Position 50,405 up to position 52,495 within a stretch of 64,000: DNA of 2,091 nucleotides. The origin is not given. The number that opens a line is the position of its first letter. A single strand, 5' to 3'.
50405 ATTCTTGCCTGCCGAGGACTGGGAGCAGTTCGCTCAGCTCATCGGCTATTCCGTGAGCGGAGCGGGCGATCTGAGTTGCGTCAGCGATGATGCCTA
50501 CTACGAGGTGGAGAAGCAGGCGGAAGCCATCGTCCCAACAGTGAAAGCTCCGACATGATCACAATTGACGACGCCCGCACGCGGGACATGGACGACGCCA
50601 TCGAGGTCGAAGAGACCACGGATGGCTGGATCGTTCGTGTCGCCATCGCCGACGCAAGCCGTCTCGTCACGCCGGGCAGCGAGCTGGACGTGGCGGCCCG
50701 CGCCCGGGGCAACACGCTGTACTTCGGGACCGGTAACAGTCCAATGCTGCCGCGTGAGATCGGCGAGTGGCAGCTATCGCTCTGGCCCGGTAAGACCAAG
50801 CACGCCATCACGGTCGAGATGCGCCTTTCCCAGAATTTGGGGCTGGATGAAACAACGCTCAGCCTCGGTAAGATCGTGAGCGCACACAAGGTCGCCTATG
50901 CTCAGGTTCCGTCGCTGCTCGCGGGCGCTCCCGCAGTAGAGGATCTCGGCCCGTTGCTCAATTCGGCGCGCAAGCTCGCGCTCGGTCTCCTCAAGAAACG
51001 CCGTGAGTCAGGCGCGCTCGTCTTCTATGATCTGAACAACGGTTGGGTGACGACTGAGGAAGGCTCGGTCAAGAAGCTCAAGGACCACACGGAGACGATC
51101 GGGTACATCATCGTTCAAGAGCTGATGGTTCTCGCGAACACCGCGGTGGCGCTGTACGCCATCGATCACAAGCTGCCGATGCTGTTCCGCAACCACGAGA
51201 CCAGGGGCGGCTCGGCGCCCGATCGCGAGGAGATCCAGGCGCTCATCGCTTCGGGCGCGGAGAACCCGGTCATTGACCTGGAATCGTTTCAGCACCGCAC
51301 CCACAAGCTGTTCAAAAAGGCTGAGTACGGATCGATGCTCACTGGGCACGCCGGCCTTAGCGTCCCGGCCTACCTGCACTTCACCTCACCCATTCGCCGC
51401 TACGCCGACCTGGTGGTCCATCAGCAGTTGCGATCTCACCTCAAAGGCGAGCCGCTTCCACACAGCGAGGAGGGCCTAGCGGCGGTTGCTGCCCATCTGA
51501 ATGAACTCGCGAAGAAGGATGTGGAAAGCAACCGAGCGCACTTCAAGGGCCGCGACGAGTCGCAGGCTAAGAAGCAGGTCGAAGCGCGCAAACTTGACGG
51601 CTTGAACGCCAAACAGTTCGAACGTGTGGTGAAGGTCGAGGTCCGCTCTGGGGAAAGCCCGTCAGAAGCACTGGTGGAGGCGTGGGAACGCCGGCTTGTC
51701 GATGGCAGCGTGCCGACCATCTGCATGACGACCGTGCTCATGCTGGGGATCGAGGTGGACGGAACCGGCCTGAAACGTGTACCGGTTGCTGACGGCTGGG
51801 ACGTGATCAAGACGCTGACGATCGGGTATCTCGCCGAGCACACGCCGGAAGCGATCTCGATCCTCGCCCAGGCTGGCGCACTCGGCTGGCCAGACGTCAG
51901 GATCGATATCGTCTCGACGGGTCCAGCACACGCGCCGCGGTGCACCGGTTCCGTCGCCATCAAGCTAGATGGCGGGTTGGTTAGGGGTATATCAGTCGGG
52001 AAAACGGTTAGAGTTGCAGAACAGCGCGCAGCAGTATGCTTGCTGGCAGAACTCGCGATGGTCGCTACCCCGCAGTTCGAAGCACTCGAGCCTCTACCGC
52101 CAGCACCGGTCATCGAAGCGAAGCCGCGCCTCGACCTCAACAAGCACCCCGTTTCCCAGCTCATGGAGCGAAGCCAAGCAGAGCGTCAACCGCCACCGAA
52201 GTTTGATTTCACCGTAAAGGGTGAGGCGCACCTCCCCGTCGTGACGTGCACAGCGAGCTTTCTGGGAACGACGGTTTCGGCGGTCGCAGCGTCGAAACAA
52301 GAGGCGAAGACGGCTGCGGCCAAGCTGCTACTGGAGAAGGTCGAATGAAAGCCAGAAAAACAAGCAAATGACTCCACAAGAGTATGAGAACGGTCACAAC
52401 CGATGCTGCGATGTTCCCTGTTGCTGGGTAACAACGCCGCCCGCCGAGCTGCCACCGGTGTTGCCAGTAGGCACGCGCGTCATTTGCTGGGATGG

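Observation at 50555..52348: Phage-encoded RNase II/R-like exoribonuclease lacking cold-shock/S1 domains but carrying a C-terminal dsRNA-binding motif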

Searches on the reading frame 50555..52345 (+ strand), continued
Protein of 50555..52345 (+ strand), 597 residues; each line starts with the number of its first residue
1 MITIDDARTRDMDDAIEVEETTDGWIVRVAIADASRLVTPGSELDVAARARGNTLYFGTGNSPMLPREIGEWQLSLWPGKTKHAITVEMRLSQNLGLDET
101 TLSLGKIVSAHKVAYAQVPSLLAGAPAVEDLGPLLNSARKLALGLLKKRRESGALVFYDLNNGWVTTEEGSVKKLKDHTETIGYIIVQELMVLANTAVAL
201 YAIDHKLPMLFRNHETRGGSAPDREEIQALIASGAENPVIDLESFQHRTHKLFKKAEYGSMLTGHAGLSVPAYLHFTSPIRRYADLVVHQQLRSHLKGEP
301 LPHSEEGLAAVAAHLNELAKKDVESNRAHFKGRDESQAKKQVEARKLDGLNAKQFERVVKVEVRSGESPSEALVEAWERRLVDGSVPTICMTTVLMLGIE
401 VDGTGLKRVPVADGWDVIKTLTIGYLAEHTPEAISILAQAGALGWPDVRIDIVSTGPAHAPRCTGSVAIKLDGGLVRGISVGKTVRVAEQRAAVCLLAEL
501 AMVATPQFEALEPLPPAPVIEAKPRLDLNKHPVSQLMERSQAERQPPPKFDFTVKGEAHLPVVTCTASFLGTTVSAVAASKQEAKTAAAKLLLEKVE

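Call 83: find_encoding_contigs(protein=P0006, flank=10000, max_places=1)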
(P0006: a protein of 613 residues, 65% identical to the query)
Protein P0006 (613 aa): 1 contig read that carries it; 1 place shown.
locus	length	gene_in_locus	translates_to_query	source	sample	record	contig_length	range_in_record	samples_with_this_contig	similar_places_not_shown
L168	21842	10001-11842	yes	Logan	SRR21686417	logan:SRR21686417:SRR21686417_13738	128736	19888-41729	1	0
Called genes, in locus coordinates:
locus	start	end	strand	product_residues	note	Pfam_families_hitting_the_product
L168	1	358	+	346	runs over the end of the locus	PF27782:Csf3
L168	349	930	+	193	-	PF01555:N6_N4_Mtase (weak)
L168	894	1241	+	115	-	-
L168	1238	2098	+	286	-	-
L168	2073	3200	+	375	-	PF01507:PAPS_reduct, PF11922:DUF3440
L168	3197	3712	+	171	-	PF02195:ParB_N (faint)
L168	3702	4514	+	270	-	PF01507:PAPS_reduct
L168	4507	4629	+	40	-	-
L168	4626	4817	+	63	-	-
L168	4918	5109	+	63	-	-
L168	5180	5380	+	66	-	-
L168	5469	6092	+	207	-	-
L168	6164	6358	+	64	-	-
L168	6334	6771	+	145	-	-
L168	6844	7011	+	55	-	-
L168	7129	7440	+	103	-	-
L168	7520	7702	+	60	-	-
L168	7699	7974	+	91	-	-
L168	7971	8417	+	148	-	-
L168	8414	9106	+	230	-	-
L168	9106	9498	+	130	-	-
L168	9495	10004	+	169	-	-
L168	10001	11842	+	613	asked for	PF00773:RNB, PF00035:dsrm (faint)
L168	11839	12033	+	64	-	-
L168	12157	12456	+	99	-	-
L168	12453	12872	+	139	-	-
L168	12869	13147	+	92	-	-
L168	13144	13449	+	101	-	-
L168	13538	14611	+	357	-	-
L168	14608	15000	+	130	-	-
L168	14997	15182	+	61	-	-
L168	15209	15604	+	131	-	-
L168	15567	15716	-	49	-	-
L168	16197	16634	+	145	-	PF13384:HTH_23 (faint)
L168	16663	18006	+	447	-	PF17289:Terminase_6C (weak)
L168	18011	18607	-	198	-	-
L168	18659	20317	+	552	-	PF06074:Portal_Mu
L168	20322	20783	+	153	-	-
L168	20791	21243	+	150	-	-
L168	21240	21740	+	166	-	PF20223:DUF6582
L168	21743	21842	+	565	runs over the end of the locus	PF10123:Mu-like_Pro_N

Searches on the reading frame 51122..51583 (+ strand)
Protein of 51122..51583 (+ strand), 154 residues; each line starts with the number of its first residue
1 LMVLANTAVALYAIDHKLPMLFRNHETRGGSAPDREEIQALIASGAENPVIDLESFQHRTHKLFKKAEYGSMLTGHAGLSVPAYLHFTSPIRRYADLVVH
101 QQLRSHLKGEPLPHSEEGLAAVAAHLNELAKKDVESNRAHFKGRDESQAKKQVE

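Call 75: search_solved_structures(query=window:51122-51583:+, max_evalue=0.001, show_alignments=5)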
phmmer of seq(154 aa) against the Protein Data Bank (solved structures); distinct sequences matched with E-value up to 0.001: 28.
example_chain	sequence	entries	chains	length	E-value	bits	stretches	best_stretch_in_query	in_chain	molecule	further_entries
5xgu_B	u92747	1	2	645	2.3e-11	47.4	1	26-107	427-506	Ribonuclease R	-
8cdu_C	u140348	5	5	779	3.7e-10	43.4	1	63-138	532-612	Ribonuclease R | RNase R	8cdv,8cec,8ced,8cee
7tuv_A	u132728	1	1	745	3.3e-08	37.1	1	63-108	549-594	Ribonuclease RRP44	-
9cy7_A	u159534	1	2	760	4e-08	36.8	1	66-133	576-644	DIS3-like exonuclease 2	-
4ro1_B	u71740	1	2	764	4.1e-08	36.8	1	66-133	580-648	DIS3-like exonuclease 2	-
2r7d_A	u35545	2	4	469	9.9e-08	35.6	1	74-127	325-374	Ribonuclease II family protein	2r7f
7am1_A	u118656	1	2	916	1e-07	35.5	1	74-127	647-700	Protein SSD1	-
2vnu_D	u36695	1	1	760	3.8e-07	33.7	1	73-114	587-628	EXOSOME COMPLEX EXONUCLEASE RRP44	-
2wp8_J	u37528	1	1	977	4.9e-07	33.3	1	73-114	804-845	EXOSOME COMPLEX EXONUCLEASE DIS3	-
5g06_J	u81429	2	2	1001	5.1e-07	33.3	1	73-114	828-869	EXOSOME COMPLEX EXONUCLEASE DIS3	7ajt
6lqs_R4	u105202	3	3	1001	5.1e-07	33.3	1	73-114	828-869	Exosome complex exonuclease DIS3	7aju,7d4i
4ifd_J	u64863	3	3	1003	5.1e-07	33.3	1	73-114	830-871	Exosome complex exonuclease DIS3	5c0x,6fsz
5k36_K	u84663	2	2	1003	5.1e-07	33.3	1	73-114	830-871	Exosome complex exonuclease DIS3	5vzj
5c0w_J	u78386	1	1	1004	5.1e-07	33.3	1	73-114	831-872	Exosome complex exonuclease DIS3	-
5jea_J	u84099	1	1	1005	5.1e-07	33.3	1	73-114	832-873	Exosome complex exonuclease DIS3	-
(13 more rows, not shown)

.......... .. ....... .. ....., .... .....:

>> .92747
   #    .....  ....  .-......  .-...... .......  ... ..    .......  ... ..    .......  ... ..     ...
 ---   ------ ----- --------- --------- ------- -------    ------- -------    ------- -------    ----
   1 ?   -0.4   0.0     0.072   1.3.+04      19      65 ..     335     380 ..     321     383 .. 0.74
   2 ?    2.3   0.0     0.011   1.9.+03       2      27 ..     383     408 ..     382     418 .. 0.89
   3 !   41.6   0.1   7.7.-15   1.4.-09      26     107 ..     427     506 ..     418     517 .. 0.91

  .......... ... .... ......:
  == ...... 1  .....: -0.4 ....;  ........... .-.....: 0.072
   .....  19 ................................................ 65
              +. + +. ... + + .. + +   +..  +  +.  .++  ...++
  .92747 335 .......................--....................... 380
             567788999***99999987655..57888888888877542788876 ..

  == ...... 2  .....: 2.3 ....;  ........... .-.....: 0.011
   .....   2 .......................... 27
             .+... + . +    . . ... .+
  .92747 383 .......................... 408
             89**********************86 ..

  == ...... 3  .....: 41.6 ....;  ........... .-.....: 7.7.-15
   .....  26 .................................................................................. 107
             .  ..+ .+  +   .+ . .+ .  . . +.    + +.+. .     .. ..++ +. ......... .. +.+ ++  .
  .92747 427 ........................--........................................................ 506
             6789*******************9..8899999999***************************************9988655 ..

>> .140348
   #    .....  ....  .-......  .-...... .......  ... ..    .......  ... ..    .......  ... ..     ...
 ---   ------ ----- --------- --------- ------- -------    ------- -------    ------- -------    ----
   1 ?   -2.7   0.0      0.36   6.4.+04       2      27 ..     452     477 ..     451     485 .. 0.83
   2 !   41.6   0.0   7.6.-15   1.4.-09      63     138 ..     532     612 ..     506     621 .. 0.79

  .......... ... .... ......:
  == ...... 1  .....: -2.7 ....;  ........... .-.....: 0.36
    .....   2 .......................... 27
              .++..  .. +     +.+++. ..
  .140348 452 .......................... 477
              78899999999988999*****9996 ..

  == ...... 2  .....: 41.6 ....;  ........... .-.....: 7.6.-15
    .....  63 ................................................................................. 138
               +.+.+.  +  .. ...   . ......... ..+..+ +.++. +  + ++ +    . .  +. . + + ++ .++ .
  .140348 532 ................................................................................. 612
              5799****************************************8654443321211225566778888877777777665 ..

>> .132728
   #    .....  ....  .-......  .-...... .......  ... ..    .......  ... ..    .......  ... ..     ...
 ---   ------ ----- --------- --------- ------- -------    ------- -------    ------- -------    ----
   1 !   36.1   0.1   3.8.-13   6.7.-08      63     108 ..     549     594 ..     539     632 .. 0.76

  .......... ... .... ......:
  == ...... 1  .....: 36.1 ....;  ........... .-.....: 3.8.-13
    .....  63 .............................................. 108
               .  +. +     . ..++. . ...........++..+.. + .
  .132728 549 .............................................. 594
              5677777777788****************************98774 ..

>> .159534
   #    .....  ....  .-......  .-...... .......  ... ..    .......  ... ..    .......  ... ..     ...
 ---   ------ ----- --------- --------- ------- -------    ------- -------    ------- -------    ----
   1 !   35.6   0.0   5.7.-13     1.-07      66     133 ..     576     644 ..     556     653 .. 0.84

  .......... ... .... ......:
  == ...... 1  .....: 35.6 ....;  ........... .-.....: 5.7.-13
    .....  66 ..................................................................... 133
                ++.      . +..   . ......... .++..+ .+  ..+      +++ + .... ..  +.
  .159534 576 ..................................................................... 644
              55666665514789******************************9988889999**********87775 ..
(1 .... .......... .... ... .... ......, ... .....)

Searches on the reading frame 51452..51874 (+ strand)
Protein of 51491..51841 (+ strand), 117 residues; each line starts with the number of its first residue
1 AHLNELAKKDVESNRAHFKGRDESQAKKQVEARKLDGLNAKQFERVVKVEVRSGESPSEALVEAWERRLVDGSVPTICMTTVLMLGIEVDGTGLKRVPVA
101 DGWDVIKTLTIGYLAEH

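Call 13: search_protein_families(library=pfam, proteins=[window:51491-51841:+], max_evalue=10)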
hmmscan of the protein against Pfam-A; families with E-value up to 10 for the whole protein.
seq(117 aa): 0 families

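Call 47: search_solved_structures(query=A2, max_evalue=10)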
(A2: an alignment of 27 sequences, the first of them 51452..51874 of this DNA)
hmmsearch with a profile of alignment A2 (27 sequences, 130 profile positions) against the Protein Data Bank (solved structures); distinct sequences matched with E-value up to 10: 1.
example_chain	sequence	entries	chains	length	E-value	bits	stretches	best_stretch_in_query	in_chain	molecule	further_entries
9qqt_C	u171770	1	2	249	1.3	12.6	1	50-89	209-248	Methyl-coenzyme M reductase subunit gamma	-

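Call 53: predict_structure(alignment_id=A2)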
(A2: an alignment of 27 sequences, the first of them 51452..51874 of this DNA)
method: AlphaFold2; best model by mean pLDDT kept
length: 141 residues; sequences in the alignment: 27
mean_pLDDT: 92.1   pTM: 0.74
mean pLDDT of the five models: 92.1, 91.5, 90.1, 89.1, 88.6
residues with pLDDT >= 90: 110; 70-90: 27; 50-70: 4; < 50: 0
segments of 3 or more residues with pLDDT < 50: none
pLDDT, mean of each block of 10 residues (from residue 1): 80 95 92 85 81 96 95 96 97 96 91 95 98 94 86
secondary structure, 60 per line:
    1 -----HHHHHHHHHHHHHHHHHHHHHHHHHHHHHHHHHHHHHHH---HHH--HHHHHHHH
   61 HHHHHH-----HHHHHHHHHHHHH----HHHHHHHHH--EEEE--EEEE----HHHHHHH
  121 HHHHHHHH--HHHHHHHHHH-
elements in order: H6-44 H53-66 H72-84 H89-97 E100-103 E106-109 H114-128 H131-140

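Call 60: search_protein_representatives(alignment_id=A2)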
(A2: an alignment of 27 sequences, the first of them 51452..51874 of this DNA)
Query: 27 sequences, 130 profile positions. Proteins with E-value up to 0.001 (for the whole library): 359; up to 1e-10: 140; up to 1e-30: 35. The best 150 are listed.
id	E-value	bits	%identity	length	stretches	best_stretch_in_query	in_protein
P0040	9.5e-48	178.1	-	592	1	2-130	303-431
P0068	3.7e-46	172.9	-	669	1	1-129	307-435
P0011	8.4e-46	171.8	-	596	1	1-130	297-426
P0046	4.1e-44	166.3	-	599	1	2-129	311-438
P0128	2.2e-43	164.0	-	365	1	1-130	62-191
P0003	3.5e-43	163.3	-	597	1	1-130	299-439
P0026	2.2e-42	160.7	-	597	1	1-130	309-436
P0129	5.9e-42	159.3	-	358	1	1-130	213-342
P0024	5.5e-39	149.7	-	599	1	1-130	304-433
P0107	9.8e-39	148.9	-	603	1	1-130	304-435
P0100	6.3e-38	146.3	-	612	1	1-129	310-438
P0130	6.7e-37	143.0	-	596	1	2-130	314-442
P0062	9.9e-37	142.4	-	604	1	2-129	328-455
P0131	1.9e-35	138.3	-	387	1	2-130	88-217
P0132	1.9e-35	138.3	-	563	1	2-130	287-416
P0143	1.3e-31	125.9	-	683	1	1-130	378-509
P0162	8.6e-25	103.8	-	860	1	36-130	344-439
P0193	6.1e-18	81.7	-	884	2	2-127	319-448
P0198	2.6e-17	79.6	-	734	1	2-130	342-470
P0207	1.6e-16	77.1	-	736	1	2-129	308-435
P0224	3.5e-13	66.3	-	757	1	2-129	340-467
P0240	3.8e-11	59.7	-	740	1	2-129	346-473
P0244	6.2e-11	59.0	-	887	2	1-120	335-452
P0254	2.9e-10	56.8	-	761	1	2-129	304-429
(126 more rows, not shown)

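Call 61: search_protein_families(library=pfam, proteins=[P0162, P0193, P0244, P0254, P0207, P0198, P0143, P0224, P0240], max_evalue=0.001)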
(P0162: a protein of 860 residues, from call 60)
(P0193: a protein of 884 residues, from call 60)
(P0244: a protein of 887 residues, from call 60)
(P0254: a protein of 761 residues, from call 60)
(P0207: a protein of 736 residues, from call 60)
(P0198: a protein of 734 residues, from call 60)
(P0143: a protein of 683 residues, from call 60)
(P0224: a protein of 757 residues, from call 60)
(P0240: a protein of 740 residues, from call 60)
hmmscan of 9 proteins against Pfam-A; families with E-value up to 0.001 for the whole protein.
P0162 (860 aa): 2 families
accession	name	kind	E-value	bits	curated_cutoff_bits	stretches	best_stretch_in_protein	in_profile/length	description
PF00773.25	RNB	-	2.4e-23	83.4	29.3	1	10-102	10-103/326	RNB domain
PF00035.32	dsrm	-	2.1e-06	28.7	23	0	534-563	1-30/66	Double-stranded RNA binding motif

P0193 (884 aa): 3 families
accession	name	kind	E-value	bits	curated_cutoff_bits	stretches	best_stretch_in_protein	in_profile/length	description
PF00773.25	RNB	-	1.2e-70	238.9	29.3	1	22-315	10-325/326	RNB domain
PF00035.32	dsrm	-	3.5e-27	95.2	23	2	808-876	3-66/66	Double-stranded RNA binding motif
PF14709.13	DND1_DSRM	-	2.5e-08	34.5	25.7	1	807-876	4-79/80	double strand RNA binding domain from DEAD END PROTEIN 1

P0244 (887 aa): 4 families
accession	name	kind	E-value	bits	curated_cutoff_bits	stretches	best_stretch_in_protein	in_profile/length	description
PF00773.25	RNB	-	3.3e-55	188.1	29.3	1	37-332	9-325/326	RNB domain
PF00035.32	dsrm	-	6.2e-24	84.8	23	2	713-781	1-66/66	Double-stranded RNA binding motif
PF14709.13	DND1_DSRM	-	1.1e-10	42.1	25.7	1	714-781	4-79/80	double strand RNA binding domain from DEAD END PROTEIN 1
PF24385.1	DSRM_DHX29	-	0.00086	19.9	27.4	0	713-737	3-27/149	ATP-dependent RNA helicase DHX29, DSRM-like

P0254 (761 aa): 2 families
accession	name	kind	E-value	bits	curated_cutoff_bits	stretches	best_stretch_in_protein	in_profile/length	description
PF00773.25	RNB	-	1.3e-57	195.9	29.3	1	8-298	10-323/326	RNB domain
PF00035.32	dsrm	-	1.7e-07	32.2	23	1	553-619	1-62/66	Double-stranded RNA binding motif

P0207 (736 aa): 4 families
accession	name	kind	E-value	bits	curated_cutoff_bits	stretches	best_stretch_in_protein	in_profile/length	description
PF00773.25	RNB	-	1.3e-71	242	29.3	1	10-304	10-325/326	RNB domain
PF00035.32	dsrm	-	2.1e-24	86.3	23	1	658-725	1-65/66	Double-stranded RNA binding motif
PF14709.13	DND1_DSRM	-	2.5e-08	34.5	25.7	0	660-725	5-78/80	double strand RNA binding domain from DEAD END PROTEIN 1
PF24385.1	DSRM_DHX29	-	0.00035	21.1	27.4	0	575-623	10-58/149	ATP-dependent RNA helicase DHX29, DSRM-like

P0198 (734 aa): 3 families
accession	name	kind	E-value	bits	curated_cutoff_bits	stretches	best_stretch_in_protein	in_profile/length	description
PF00773.25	RNB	-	6e-76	256.2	29.3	1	40-338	5-325/326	RNB domain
PF00035.32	dsrm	-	1.6e-29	102.7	23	2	572-640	2-66/66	Double-stranded RNA binding motif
PF14709.13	DND1_DSRM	-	1.6e-09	38.3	25.7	1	570-640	2-79/80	double strand RNA binding domain from DEAD END PROTEIN 1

P0143 (683 aa): 2 families
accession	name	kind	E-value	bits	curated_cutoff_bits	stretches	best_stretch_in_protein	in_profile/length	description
PF00773.25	RNB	-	6.2e-62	210.2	29.3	1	82-375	10-325/326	RNB domain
PF00035.32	dsrm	-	2.7e-10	41.1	23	1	617-676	1-61/66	Double-stranded RNA binding motif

P0224 (757 aa): 3 families
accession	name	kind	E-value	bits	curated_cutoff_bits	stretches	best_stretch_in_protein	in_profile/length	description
PF00773.25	RNB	-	6.4e-64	216.7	29.3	1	43-336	10-325/326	RNB domain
PF00035.32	dsrm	-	3.5e-21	76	23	2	573-640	2-65/66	Double-stranded RNA binding motif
PF14709.13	DND1_DSRM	-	0.00026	21.7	25.7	0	574-641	5-79/80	double strand RNA binding domain from DEAD END PROTEIN 1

P0240 (740 aa): 3 families
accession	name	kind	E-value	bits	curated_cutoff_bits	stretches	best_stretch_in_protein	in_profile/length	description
PF00773.25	RNB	-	5e-62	210.5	29.3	1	51-343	10-326/326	RNB domain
PF00035.32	dsrm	-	6.7e-20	71.9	23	2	663-730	1-64/66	Double-stranded RNA binding motif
PF14709.13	DND1_DSRM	-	2.1e-07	31.6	25.7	1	576-642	5-78/80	double strand RNA binding domain from DEAD END PROTEIN 1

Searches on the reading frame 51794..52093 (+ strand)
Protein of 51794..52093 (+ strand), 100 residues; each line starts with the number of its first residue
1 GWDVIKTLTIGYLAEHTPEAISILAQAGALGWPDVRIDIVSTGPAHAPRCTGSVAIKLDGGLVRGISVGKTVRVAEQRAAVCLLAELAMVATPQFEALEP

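Call 13: search_protein_families(library=pfam, proteins=[window:51794-52093:+], max_evalue=10)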
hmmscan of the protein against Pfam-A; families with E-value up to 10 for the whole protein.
seq(100 aa): 2 families
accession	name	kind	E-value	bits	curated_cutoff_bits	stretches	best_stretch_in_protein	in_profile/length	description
PF00035.32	dsrm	-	9e-05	23.4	23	1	39-86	21-65/66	Double-stranded RNA binding motif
PF08169.17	RBB1NT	-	0.22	12.1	25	1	47-78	29-60/94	RBB1NT (NUC162) domain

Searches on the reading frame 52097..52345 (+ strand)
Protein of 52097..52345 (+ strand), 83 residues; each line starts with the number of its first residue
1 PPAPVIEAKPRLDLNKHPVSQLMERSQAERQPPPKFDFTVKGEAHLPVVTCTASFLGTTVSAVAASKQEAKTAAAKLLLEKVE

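Call 13: search_protein_families(library=pfam, proteins=[window:52097-52345:+], max_evalue=10)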
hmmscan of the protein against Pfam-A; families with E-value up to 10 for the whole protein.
seq(83 aa): 2 families
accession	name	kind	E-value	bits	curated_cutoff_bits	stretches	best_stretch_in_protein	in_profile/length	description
PF00035.32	dsrm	-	2.6e-09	38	23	1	18-81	1-65/66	Double-stranded RNA binding motif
PF24995.1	DSRM_2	-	0.11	13.5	27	1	40-81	36-76/79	dsRNA binding domain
